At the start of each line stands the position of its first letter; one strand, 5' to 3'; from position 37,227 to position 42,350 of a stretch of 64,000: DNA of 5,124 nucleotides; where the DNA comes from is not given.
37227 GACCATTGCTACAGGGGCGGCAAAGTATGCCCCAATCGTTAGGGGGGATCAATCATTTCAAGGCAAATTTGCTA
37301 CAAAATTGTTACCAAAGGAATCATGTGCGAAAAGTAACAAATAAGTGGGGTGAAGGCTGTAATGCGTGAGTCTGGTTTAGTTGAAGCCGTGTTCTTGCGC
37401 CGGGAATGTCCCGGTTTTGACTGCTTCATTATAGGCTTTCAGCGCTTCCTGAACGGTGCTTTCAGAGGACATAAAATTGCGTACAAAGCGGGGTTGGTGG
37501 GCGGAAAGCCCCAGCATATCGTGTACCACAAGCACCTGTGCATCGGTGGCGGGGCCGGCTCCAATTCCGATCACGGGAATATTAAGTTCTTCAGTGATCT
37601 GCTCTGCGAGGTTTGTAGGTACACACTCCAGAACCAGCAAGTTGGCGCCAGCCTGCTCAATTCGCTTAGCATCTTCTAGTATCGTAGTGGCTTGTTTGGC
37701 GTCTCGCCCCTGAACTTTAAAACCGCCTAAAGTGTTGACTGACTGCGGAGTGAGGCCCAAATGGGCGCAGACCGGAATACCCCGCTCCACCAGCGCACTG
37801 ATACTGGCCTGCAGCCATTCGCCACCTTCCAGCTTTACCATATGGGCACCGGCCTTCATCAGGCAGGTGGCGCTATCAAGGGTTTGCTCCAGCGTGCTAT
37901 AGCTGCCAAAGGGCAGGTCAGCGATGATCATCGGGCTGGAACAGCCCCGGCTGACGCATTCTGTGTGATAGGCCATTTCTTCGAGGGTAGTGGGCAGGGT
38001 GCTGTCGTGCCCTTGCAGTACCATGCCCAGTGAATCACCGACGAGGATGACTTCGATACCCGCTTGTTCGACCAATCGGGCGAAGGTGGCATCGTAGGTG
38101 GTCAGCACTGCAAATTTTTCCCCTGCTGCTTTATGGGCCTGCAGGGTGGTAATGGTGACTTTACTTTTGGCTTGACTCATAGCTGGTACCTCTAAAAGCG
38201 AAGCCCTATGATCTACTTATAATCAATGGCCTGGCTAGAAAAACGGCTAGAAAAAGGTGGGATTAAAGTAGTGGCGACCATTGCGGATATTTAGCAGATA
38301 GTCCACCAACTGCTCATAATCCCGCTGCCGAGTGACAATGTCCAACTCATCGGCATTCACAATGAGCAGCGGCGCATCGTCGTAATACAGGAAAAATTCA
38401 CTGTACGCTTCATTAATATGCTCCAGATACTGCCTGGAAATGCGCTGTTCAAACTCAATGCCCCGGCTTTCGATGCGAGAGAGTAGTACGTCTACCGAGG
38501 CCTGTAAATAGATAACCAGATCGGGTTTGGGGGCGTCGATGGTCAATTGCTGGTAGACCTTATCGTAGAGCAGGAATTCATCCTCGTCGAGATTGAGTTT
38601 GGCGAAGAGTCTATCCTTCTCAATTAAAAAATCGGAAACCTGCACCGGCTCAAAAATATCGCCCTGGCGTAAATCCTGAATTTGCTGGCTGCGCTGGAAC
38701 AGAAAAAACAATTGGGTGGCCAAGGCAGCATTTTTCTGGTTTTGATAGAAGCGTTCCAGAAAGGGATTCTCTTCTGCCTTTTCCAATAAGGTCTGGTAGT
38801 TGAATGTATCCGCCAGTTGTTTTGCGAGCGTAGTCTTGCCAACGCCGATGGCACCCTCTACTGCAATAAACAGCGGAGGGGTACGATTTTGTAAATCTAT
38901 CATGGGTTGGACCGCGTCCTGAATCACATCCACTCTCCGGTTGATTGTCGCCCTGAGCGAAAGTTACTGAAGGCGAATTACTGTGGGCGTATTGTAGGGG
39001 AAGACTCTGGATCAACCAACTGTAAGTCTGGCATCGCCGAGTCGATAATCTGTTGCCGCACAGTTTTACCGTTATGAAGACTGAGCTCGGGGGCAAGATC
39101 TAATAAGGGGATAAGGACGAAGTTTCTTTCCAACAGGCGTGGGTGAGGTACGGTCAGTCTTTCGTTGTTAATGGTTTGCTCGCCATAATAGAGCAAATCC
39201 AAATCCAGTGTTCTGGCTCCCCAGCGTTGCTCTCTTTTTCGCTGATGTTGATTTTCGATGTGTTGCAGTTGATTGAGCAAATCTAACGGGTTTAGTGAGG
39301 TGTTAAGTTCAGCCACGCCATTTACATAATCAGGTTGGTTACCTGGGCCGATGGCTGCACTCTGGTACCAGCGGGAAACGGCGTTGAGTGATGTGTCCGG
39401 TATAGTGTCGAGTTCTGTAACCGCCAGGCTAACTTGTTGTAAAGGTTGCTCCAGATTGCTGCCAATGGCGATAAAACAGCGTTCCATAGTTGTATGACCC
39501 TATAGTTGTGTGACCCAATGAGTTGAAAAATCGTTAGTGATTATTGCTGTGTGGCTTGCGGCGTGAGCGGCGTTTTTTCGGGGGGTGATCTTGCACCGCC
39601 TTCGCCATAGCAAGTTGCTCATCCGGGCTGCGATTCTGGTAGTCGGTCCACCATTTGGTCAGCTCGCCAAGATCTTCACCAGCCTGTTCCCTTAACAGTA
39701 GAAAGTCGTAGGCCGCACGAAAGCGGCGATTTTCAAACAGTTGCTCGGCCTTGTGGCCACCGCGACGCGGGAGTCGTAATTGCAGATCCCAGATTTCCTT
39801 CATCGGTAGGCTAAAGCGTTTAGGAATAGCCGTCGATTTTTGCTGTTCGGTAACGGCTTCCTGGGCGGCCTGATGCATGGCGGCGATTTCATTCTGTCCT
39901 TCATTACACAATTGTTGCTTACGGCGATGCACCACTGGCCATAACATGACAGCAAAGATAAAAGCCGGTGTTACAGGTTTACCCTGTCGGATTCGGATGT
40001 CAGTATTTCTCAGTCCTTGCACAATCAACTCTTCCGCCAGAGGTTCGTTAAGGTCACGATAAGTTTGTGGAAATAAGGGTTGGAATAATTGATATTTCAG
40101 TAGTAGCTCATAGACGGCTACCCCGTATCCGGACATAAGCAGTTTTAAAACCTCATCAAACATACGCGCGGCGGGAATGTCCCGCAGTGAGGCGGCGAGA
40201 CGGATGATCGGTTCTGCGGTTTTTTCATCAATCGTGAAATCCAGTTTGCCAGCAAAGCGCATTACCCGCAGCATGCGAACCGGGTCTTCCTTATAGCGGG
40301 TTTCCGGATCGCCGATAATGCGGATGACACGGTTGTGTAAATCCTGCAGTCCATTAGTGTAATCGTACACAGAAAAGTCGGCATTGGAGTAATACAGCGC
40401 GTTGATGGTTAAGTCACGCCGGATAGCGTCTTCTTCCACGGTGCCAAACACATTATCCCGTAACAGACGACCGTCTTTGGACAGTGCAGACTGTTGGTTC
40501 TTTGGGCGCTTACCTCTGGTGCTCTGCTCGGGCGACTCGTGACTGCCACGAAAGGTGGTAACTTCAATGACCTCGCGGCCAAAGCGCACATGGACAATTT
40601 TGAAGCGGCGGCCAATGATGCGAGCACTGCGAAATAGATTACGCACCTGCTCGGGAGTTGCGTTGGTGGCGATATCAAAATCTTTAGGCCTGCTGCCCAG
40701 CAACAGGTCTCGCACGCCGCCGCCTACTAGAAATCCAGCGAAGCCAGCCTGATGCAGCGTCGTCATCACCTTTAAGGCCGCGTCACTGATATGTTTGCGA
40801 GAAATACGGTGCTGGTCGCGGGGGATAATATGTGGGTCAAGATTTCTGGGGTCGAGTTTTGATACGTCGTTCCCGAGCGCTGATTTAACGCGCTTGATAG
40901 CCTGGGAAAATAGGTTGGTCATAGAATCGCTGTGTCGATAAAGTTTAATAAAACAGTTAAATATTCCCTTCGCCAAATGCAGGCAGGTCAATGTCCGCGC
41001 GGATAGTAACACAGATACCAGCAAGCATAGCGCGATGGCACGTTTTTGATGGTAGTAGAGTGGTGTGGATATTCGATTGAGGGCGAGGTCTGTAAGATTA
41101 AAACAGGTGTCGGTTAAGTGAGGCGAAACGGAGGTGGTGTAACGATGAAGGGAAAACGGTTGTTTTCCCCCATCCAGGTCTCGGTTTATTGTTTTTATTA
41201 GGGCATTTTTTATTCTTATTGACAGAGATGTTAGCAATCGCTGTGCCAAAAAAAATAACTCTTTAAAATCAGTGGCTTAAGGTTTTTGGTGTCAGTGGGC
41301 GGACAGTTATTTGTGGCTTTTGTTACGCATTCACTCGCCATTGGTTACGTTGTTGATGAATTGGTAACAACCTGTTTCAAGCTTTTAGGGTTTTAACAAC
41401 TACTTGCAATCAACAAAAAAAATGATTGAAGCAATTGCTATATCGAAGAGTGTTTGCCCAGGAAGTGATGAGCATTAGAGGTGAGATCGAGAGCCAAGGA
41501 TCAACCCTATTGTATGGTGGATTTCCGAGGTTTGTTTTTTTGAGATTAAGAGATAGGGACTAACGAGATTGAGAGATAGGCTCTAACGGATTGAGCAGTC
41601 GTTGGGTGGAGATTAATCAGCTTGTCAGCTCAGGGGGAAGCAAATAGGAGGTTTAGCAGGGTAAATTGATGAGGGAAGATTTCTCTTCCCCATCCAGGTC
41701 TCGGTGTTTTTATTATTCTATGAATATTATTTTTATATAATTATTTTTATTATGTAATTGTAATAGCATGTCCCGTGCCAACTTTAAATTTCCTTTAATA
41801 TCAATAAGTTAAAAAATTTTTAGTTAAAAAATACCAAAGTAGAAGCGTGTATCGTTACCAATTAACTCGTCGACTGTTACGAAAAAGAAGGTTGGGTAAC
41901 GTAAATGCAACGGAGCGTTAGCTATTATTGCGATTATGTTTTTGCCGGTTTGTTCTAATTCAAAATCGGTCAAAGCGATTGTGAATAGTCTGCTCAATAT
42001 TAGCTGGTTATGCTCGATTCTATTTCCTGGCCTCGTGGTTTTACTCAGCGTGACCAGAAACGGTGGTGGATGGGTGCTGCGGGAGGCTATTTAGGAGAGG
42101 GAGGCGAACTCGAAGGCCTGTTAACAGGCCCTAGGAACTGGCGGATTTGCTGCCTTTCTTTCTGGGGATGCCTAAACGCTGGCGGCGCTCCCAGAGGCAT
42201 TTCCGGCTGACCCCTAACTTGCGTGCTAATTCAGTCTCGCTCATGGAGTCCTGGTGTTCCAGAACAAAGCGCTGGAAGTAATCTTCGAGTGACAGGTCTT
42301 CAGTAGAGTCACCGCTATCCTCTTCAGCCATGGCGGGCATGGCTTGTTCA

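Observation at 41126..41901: Twin sigma54/CbrB/IHF-driven short CrcZ-like sRNAs in tandem: a duplicated, miniaturised catabolite-control RNA system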

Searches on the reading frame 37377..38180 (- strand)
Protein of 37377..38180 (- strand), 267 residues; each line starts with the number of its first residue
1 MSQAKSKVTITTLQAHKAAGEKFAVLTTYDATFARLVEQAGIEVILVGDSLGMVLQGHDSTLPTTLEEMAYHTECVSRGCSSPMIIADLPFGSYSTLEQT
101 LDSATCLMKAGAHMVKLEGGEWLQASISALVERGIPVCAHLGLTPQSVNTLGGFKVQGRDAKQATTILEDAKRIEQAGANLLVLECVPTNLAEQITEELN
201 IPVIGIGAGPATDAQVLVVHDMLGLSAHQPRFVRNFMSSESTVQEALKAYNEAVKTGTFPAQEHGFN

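Call 5: search_protein_families(library=ncbifam, proteins=[window:37377-38180:-])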
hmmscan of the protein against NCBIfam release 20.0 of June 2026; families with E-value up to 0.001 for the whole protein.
window:37377-38180:- (267 aa): 2 families
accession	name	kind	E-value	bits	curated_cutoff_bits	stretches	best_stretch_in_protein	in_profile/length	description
NF001452.0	PRK00311.1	subfamily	2.2e-115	384.5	272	1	6-266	3-266/267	3-methyl-2-oxobutanoate hydroxymethyltransferase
TIGR00222.1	panB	equivalog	2.5e-103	345.2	207.55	1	7-266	3-263/264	3-methyl-2-oxobutanoate hydroxymethyltransferase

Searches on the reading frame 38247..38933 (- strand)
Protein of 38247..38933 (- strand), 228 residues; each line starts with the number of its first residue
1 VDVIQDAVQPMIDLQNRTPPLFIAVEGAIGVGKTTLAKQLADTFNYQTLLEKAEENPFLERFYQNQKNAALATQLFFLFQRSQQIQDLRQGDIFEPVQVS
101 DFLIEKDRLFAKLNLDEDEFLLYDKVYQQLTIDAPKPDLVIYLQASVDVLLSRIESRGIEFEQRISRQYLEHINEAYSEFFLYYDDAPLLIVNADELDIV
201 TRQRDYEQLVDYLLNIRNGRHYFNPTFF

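Call 5: search_protein_families(library=ncbifam, proteins=[window:38247-38933:-])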
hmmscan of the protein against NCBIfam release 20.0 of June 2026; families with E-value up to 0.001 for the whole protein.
window:38247-38933:- (228 aa): 5 families
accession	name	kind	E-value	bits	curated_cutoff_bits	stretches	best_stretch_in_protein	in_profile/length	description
TIGR00041.1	DTMP_kinase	equivalog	8.7e-10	38.6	83.25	1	21-182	5-175/196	dTMP kinase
TIGR02173.1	cyt_kin_arch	equivalog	4.5e-06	26.8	102.1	0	22-48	2-28/169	(d)CMP kinase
NF003012.0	PRK03839.1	equivalog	4.8e-05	23.4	152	0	22-48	2-28/180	putative kinase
NF002988.0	PRK03731.1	equivalog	0.00018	21.3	161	0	139-195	96-154/174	shikimate kinase AroL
TIGR03574.1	selen_PSTK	equivalog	0.0004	19.9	290.5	0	135-217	94-167/249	L-seryl-tRNA(Sec) kinase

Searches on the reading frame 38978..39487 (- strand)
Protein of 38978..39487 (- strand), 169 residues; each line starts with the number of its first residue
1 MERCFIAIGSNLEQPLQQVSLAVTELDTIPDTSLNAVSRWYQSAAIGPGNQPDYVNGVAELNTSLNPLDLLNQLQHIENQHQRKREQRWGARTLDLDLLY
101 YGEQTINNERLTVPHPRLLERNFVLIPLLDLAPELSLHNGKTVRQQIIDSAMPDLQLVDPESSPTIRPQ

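Call 5: search_protein_families(library=ncbifam, proteins=[window:38978-39487:-])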
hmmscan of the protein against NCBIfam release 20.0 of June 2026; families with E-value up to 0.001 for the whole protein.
window:38978-39487:- (169 aa): 3 families
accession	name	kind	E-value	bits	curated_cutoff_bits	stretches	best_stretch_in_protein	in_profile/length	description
NF007595.0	PRK10239.1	equivalog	4.4e-45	153.3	252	1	3-152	3-153/159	2-amino-4-hydroxy-6-hydroxymethyldihydropteridine diphosphokinase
TIGR01498.1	folK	equivalog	3.7e-41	140.3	54.1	1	5-133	2-128/128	2-amino-4-hydroxy-6-hydroxymethyldihydropteridine diphosphokinase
NF010692.0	PRK14092.1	equivalog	2.7e-37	128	234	1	3-143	9-148/163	2-amino-4-hydroxy-6-hydroxymethyldihydropteridine diphosphokinase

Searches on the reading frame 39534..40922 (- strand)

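Call 5: search_protein_families(library=ncbifam, proteins=[window:39534-40922:-])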
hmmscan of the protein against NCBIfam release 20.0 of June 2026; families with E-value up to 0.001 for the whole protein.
window:39534-40922:- (462 aa): 9 families
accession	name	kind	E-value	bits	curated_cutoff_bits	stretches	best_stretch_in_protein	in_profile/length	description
NF008634.1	PRK11623.1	equivalog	3e-161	537.1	702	1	29-456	29-458/469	polynucleotide adenylyltransferase PcnB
TIGR01942.1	pcnB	subfamily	1.8e-158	527.8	305.65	1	32-455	1-412/425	polynucleotide adenylyltransferase PcnB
NF009814.0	PRK13299.1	equivalog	2.1e-54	185.1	290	1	47-283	7-225/396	CCA tRNA nucleotidyltransferase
TIGR02692.1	tRNA_CCA_actino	equivalog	5.7e-37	127.4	438.8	1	43-286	10-242/466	CCA tRNA nucleotidyltransferase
NF008137.0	PRK10885.1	equivalog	6.1e-22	78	451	1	161-286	83-209/409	multifunctional CCA addition/repair protein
NF009813.0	PRK13298.1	equivalog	3.1e-16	59.3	606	1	161-287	83-210/417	tRNA CCA-pyrophosphorylase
NF041569.1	A-tRNAntase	equivalog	1.1e-13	50.4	1440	1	39-258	454-666/880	A-adding tRNA nucleotidyltransferase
NF009812.0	PRK13297.1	equivalog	2.2e-13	50.1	624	1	59-242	10-172/364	tRNA CCA-pyrophosphorylase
NF009811.0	PRK13296.1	equivalog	8.5e-13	47.9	469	1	160-233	82-154/360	CCA tRNA nucleotidyltransferase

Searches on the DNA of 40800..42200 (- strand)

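Call 4: search_rna_families(source=window, start=40800, end=42200, threshold=evalue, max_evalue=10, show_alignments=4)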
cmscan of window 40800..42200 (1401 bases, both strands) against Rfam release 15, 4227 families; matches with E-value up to 10: 5.
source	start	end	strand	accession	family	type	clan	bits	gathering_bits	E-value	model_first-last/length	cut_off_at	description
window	41205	41245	+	RF02597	shuA_thermo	Cis-reg; thermoregulator;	-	21.5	58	3.4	1-32/32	no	shuA/chuA 5' UTR thermoregulator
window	41392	41444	-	RF03353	MIR5291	Gene; miRNA;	-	21.3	54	0.97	1-65/65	no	MIR5291 microRNA precursor family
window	41152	41222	-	RF01675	CrcZ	Gene; sRNA;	-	16.3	95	0.082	1-398/398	no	Pseudomonas sRNA CrcZ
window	41041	41085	+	RF00612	SNORD75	Gene; snRNA; snoRNA; CD-box;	-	15.2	50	1.6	1-62/62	no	Small nucleolar RNA SNORD75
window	42127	42197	+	RF01297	sR40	Gene; snRNA; snoRNA; CD-box;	-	14.9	50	5.5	1-61/61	no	Small nucleolar RNA sR40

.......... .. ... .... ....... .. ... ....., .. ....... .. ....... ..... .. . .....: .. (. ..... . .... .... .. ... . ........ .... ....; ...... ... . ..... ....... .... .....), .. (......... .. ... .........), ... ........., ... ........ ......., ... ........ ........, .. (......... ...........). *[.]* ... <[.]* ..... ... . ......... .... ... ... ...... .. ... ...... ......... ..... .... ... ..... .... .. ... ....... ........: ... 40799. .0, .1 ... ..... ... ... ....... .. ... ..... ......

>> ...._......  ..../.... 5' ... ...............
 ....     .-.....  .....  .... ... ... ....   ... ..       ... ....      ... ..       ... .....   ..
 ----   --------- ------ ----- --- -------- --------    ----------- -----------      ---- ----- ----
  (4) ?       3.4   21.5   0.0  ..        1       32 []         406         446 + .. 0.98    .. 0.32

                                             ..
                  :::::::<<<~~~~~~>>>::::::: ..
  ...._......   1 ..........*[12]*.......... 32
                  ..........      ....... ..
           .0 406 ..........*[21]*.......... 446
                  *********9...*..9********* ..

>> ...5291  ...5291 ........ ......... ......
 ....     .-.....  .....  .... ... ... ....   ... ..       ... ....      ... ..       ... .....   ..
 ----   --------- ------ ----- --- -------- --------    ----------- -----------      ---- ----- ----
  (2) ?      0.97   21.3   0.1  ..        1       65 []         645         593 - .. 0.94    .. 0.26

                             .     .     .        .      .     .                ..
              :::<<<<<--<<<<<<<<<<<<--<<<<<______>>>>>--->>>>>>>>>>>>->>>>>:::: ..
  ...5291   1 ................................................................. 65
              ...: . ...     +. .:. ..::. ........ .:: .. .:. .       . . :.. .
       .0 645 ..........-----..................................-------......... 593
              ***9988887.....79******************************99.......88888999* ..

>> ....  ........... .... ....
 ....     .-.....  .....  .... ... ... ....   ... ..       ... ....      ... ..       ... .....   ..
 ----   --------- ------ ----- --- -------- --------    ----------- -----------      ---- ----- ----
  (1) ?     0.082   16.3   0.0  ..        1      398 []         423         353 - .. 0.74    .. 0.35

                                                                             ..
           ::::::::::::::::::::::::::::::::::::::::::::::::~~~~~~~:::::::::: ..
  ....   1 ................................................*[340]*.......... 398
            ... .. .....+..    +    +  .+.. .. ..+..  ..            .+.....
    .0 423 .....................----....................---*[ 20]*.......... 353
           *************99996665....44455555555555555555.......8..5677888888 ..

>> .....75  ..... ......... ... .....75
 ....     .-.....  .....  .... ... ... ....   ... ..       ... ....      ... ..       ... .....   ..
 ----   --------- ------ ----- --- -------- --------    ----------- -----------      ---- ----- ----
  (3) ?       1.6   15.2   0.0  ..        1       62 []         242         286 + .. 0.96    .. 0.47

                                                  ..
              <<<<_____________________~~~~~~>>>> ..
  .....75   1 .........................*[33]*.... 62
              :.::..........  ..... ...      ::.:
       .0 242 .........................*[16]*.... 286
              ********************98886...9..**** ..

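Call 21: build_rna_model(alignment_id=A1)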
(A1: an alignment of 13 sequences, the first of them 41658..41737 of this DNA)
Model R1 built from alignment A1 (13 sequences, 91 columns); structure: RNAalifold consensus.
model positions 82; base pairs 7; branch points 0; effective number of sequences 4.93; information 0.692 bits per position. Calibrated on 0.2 Mb of random sequence (short: E-values are rough).
structure used (alignment columns):
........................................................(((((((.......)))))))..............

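Call 30: search_with_rna_model(model_id=R1, sources=[L010, L011, L012, L013, L014, L015, L016, L017, L018, L019, L020, L021, L022, L023, L024, L026, L027, L028, L036, L039, L042, L047, L057, L061, L066, L070, L076, L080], max_evalue=10, show_alignments=6)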
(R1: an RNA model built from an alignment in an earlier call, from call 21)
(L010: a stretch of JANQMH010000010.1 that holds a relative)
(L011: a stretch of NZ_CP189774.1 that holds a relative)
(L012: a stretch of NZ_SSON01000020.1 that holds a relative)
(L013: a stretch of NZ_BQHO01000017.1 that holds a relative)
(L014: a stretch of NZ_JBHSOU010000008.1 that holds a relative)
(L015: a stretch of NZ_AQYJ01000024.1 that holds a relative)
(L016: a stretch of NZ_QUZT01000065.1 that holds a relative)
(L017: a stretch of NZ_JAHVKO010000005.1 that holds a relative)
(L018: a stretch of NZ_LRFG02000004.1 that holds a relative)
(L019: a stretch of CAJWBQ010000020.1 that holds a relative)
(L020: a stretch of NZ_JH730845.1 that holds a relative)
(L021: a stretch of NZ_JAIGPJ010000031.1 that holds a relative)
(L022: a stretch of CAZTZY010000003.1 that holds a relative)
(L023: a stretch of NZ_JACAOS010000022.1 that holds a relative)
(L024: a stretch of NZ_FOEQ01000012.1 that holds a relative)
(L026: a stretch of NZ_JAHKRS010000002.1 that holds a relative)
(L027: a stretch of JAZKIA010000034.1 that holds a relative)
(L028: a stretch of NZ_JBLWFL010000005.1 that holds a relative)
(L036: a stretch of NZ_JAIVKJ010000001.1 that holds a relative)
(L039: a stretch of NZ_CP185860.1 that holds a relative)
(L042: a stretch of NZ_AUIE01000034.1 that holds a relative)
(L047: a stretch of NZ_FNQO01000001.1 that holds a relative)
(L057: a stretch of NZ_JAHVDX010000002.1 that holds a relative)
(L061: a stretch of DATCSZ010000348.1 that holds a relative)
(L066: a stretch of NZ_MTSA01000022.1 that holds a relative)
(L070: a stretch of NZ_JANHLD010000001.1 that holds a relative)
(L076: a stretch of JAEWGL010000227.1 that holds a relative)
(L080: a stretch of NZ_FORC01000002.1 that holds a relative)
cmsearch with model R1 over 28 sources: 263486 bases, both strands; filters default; matches with E-value up to 10: 11.
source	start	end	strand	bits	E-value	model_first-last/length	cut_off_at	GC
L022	5605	5679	+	34.5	0.00033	1-82/82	no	0.32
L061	5574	5655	+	27.5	0.0086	1-82/82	no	0.35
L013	6018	6098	+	25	0.027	1-82/82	no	0.48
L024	6003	6085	+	20.6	0.2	1-82/82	no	0.52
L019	8105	8152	+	16.7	1.3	1-82/82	no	0.25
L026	6136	6202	+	15.6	2.1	1-82/82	no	0.33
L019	8038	8076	+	14.3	3.8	1-82/82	no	0.26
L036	5944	5993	+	13.6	5.3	1-82/82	no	0.3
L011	5895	5979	+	13.5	5.6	1-82/82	no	0.49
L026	5930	5968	+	13.2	6.3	1-82/82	no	0.18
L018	5896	5935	+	13.1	6.7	1-82/82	no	0.3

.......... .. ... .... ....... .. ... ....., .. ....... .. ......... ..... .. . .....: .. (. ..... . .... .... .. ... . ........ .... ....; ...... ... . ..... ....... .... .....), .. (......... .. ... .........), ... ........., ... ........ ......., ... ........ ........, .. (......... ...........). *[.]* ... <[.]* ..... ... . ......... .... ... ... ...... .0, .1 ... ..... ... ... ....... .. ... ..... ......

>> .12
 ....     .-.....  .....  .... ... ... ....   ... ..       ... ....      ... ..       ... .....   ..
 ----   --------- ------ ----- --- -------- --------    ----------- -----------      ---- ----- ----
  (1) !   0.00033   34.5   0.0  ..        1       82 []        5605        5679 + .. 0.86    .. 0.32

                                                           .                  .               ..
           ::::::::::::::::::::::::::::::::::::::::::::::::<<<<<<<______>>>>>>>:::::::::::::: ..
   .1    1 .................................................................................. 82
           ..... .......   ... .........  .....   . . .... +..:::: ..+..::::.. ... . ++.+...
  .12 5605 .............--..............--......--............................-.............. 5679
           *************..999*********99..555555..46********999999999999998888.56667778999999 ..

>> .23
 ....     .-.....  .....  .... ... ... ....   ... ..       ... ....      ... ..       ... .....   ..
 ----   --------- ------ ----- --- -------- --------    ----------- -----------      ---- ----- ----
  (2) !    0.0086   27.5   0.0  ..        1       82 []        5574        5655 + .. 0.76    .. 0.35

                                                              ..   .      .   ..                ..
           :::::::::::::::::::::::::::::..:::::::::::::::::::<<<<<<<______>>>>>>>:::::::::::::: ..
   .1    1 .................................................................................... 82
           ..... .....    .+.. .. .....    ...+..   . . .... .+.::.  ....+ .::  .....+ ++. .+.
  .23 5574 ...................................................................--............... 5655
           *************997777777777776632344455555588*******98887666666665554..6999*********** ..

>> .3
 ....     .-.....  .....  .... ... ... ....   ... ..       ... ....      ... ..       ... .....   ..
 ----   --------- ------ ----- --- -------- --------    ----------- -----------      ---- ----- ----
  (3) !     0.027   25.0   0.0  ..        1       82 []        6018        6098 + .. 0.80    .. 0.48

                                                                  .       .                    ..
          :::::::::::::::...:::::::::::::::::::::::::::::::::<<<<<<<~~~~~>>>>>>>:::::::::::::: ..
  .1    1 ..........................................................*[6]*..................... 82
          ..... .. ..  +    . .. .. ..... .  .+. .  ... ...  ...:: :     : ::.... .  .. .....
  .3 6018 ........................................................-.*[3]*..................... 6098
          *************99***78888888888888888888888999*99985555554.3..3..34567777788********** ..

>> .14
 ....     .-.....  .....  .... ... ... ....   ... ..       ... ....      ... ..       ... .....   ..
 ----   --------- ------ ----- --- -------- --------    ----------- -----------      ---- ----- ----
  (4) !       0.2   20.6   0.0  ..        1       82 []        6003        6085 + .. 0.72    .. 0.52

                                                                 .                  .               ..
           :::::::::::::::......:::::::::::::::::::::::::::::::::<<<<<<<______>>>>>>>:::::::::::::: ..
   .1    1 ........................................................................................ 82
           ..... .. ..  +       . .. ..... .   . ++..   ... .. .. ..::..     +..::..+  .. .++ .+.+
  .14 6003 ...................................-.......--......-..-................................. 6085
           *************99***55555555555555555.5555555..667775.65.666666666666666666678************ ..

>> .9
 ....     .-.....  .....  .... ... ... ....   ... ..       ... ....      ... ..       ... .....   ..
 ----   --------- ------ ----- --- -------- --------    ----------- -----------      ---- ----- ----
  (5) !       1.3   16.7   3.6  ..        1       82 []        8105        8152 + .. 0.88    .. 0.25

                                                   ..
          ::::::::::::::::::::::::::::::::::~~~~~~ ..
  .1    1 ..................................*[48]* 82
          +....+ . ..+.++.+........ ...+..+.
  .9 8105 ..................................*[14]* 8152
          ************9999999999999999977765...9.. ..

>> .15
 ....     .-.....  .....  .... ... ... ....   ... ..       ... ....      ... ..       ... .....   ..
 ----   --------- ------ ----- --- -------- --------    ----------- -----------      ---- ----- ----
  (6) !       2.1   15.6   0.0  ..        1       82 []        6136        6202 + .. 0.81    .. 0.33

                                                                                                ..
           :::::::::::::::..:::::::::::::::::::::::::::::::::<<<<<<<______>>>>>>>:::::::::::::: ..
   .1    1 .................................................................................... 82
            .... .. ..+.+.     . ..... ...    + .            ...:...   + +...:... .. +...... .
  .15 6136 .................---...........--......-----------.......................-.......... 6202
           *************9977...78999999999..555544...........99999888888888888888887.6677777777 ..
